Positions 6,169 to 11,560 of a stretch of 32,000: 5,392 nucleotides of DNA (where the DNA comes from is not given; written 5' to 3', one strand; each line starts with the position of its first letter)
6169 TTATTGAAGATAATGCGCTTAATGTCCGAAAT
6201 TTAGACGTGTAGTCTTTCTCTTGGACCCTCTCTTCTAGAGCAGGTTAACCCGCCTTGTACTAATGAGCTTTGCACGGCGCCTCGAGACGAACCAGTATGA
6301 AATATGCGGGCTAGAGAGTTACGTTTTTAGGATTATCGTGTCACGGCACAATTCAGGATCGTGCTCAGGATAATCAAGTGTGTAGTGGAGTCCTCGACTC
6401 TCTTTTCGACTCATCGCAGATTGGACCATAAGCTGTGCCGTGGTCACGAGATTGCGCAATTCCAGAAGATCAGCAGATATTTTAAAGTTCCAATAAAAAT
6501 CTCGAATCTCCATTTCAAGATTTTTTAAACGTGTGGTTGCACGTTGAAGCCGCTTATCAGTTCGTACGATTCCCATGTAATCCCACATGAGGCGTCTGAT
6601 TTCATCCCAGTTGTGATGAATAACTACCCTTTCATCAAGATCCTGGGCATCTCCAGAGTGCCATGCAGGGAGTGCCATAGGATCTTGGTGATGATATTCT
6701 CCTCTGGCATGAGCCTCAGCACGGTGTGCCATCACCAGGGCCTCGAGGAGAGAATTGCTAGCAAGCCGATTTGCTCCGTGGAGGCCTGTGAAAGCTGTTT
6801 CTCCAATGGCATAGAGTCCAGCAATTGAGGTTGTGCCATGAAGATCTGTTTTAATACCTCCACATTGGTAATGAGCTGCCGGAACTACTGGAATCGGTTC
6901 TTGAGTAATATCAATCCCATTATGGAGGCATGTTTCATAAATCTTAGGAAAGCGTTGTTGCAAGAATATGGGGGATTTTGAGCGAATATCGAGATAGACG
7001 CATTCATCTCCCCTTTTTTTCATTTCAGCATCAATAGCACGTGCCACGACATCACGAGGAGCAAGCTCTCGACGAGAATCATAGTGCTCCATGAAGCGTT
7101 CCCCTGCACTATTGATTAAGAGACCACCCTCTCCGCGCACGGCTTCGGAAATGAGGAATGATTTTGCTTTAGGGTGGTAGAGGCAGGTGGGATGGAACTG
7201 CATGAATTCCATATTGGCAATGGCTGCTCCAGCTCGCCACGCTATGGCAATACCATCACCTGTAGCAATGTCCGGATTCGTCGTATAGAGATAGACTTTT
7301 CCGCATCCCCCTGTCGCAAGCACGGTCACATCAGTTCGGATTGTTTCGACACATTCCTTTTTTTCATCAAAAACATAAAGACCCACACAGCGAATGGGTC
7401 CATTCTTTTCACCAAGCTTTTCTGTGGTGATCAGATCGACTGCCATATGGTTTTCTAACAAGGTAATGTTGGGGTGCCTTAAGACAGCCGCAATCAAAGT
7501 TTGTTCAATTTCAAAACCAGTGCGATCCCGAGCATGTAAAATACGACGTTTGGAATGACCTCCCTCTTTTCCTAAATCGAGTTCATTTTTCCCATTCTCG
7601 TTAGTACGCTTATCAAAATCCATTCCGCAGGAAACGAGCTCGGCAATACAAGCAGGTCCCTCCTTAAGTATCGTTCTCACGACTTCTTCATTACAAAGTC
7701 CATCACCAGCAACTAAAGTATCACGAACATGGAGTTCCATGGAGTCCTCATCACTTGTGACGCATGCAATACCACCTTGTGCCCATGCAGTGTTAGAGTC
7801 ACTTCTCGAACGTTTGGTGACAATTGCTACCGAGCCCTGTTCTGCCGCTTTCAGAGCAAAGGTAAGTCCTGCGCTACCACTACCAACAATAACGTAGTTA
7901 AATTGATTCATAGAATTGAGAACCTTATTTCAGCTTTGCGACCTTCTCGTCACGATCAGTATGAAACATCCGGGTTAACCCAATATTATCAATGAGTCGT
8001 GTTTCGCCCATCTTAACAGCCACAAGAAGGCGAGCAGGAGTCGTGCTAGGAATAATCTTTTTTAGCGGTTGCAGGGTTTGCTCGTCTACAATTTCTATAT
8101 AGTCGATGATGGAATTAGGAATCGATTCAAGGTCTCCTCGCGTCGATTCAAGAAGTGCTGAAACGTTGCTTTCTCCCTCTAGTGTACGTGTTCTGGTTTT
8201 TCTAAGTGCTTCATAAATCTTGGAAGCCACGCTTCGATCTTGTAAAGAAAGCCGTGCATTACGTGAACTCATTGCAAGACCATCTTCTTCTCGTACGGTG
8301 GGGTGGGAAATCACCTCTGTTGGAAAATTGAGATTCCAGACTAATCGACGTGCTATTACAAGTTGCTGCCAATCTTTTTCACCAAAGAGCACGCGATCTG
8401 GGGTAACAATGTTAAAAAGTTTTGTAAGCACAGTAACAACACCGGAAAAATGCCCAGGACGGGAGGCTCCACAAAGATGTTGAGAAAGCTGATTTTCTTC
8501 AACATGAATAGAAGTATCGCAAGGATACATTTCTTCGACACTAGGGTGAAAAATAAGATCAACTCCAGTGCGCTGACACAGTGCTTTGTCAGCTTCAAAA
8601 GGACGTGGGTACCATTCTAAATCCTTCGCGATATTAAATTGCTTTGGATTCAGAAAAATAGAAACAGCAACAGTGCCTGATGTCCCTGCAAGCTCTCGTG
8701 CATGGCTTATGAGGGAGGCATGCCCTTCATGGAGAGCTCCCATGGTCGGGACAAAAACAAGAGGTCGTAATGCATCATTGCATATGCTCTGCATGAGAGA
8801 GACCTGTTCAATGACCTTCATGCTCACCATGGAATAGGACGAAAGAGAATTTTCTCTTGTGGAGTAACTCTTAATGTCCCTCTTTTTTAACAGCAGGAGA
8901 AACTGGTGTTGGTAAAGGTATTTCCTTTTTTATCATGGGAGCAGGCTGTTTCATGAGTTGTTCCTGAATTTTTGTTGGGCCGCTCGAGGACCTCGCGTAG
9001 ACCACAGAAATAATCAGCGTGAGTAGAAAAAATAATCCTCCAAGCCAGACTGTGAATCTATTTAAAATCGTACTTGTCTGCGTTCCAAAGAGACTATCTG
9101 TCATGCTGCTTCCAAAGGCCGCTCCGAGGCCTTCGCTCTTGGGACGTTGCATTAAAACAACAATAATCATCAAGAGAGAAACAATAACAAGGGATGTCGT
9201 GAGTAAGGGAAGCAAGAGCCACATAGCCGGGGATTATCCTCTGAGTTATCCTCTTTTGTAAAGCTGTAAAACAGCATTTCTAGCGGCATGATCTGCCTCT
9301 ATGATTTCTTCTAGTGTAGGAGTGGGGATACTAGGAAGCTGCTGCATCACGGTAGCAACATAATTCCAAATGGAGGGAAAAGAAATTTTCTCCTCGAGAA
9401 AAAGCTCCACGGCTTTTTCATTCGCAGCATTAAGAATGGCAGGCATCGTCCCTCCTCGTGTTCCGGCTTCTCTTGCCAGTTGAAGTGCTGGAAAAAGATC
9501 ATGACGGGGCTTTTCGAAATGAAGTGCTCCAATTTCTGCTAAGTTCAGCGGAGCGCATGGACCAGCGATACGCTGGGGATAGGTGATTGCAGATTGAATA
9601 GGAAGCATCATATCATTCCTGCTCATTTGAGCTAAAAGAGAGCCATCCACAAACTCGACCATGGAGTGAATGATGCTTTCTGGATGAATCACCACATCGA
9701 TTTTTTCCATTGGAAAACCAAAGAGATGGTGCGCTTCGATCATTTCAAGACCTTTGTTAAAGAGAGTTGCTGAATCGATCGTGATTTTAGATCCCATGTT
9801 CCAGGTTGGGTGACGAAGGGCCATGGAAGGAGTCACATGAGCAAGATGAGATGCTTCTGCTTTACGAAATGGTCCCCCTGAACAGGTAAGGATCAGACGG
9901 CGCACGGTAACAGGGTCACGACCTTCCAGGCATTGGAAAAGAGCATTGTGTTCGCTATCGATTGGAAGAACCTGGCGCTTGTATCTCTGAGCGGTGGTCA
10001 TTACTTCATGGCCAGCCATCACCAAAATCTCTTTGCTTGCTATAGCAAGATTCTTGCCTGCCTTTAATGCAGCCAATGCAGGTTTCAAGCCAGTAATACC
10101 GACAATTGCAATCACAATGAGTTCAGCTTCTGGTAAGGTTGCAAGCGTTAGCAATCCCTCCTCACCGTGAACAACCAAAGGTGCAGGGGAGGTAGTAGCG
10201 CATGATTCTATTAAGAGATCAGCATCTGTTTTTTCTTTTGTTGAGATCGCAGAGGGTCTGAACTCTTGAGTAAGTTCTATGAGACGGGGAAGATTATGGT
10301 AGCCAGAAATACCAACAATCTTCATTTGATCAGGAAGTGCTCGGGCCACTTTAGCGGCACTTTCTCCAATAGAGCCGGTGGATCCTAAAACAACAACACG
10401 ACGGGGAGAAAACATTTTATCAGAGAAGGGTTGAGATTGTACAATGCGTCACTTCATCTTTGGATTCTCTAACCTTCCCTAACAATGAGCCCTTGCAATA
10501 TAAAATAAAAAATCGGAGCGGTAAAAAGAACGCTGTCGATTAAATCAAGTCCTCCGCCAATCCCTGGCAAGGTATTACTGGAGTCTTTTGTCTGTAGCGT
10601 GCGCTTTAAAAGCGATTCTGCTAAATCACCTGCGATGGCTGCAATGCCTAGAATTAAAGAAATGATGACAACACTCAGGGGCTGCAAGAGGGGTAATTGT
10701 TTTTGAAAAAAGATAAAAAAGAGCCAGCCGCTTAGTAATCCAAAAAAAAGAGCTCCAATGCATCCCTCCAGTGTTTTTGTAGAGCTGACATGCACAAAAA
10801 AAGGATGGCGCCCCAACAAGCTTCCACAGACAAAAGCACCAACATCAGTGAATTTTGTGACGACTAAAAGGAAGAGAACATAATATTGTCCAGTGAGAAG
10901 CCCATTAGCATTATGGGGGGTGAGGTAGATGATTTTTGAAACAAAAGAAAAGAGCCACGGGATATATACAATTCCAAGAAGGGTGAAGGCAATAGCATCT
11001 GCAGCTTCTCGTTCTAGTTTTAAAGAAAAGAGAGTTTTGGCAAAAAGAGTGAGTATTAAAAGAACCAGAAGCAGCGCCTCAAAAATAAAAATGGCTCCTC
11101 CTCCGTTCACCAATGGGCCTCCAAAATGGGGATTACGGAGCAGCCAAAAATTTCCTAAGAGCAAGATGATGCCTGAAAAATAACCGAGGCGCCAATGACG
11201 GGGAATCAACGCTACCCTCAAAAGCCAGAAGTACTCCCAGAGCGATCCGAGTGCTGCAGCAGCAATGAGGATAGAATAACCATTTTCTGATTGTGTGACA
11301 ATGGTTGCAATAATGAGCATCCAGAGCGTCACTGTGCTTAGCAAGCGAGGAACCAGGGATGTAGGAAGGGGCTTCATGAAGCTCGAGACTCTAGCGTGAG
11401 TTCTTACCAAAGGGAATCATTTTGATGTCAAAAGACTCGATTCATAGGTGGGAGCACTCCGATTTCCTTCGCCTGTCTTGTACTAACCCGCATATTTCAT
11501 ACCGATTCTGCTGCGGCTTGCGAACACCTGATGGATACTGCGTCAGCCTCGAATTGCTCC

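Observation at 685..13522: Modular, TA-flanked inverted-repeat element family filling the intergenic DNA of the first 13.5 kb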

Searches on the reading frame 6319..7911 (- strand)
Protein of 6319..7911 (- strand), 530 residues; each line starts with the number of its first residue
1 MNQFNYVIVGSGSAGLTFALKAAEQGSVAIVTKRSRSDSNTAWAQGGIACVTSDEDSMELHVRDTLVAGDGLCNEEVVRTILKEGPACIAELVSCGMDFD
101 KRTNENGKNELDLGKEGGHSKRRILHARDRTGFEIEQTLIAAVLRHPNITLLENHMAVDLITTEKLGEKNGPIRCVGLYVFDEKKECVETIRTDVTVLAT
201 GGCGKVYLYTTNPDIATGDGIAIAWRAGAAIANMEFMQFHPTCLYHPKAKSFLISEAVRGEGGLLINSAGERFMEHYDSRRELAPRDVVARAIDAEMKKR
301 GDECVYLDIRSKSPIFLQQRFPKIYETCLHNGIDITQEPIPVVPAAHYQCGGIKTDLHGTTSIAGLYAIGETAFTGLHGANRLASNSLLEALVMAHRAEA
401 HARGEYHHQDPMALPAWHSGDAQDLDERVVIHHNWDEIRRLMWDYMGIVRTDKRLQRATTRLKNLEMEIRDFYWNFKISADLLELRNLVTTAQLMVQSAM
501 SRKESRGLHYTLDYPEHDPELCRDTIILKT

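Call 33: search_protein_families(library=pfam, proteins=[window:6319-7911:-])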
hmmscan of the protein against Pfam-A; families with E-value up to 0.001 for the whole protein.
window:6319-7911:- (530 aa): 4 families
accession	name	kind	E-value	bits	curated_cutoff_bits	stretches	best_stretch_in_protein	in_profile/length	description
PF00890.30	FAD_binding_2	-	1.5e-104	351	20.4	1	7-388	3-414/414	FAD binding domain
PF02910.25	Succ_DH_flav_C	-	4.2e-16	59.5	20.8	1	436-520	2-92/130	Fumarate reductase flavoprotein C-term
PF07992.20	Pyr_redox_2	-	1.1e-06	28.8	26.1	0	5-37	2-35/291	Pyridine nucleotide-disulphide oxidoreductase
PF01266.30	DAO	-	6.2e-05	23.1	27.9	1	6-54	2-52/353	FAD dependent oxidoreductase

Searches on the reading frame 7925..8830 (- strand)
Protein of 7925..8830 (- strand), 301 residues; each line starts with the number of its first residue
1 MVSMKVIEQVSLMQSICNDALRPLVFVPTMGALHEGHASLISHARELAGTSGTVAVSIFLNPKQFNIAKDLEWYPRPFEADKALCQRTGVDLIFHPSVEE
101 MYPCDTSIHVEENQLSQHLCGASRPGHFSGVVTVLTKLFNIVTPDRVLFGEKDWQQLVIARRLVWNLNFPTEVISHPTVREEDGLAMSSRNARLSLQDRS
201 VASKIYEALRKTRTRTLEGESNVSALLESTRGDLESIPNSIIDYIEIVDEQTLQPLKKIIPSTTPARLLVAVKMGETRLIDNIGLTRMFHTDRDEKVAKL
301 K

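Call 33: search_protein_families(library=pfam, proteins=[window:7925-8830:-])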
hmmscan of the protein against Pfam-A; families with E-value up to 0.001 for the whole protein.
window:7925-8830:- (301 aa): 1 family
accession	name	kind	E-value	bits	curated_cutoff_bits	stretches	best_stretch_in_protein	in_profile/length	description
PF02569.21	Pantoate_ligase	-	1.1e-94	316.9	20.7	1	6-283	2-267/268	Pantoate-beta-alanine ligase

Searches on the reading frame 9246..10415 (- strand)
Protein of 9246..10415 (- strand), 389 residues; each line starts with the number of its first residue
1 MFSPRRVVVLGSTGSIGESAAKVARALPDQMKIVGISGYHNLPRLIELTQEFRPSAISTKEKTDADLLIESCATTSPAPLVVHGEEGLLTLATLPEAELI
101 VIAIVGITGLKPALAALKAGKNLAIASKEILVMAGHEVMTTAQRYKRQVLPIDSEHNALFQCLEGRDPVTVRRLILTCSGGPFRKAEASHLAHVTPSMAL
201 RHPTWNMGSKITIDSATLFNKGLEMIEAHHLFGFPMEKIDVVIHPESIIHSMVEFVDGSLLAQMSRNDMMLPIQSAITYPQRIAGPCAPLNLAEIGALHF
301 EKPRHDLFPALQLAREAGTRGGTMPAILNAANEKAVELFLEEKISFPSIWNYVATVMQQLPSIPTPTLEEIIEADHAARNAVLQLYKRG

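Call 33: search_protein_families(library=pfam, proteins=[window:9246-10415:-])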
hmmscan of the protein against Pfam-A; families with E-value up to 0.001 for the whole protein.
window:9246-10415:- (389 aa): 3 families
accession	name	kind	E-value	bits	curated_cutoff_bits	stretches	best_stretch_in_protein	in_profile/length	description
PF08436.17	DXP_redisom_C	-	6e-38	129.3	26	1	149-232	1-84/84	1-deoxy-D-xylulose 5-phosphate reductoisomerase C-terminal domain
PF13288.12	DXPR_C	-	1.3e-37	129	27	1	264-380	1-114/115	DXP reductoisomerase C-terminal domain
PF02670.22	DXP_reductoisom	-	6.8e-35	121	21.7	1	7-135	1-129/129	1-deoxy-D-xylulose 5-phosphate reductoisomerase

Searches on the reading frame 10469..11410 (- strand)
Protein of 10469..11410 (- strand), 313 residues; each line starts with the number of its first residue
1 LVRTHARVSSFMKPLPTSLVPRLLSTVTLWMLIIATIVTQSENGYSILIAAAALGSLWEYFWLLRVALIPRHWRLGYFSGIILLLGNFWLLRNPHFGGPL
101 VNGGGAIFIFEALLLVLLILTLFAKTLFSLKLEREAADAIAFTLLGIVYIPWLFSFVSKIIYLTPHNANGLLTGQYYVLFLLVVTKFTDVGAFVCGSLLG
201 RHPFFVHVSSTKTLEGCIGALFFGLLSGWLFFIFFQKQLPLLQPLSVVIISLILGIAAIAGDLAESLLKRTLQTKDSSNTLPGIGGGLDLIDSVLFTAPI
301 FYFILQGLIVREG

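Call 33: search_protein_families(library=pfam, proteins=[window:10469-11410:-])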
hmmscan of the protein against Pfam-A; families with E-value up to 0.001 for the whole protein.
window:10469-11410:- (313 aa): 2 families
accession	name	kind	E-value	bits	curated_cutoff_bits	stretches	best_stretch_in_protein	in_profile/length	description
PF01148.25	CTP_transf_1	-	1.4e-43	150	24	1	22-306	3-262/264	Cytidylyltransferase family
PF01864.22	CarS-like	-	0.00034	21.1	22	1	210-279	46-119/175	CDP-archaeol synthase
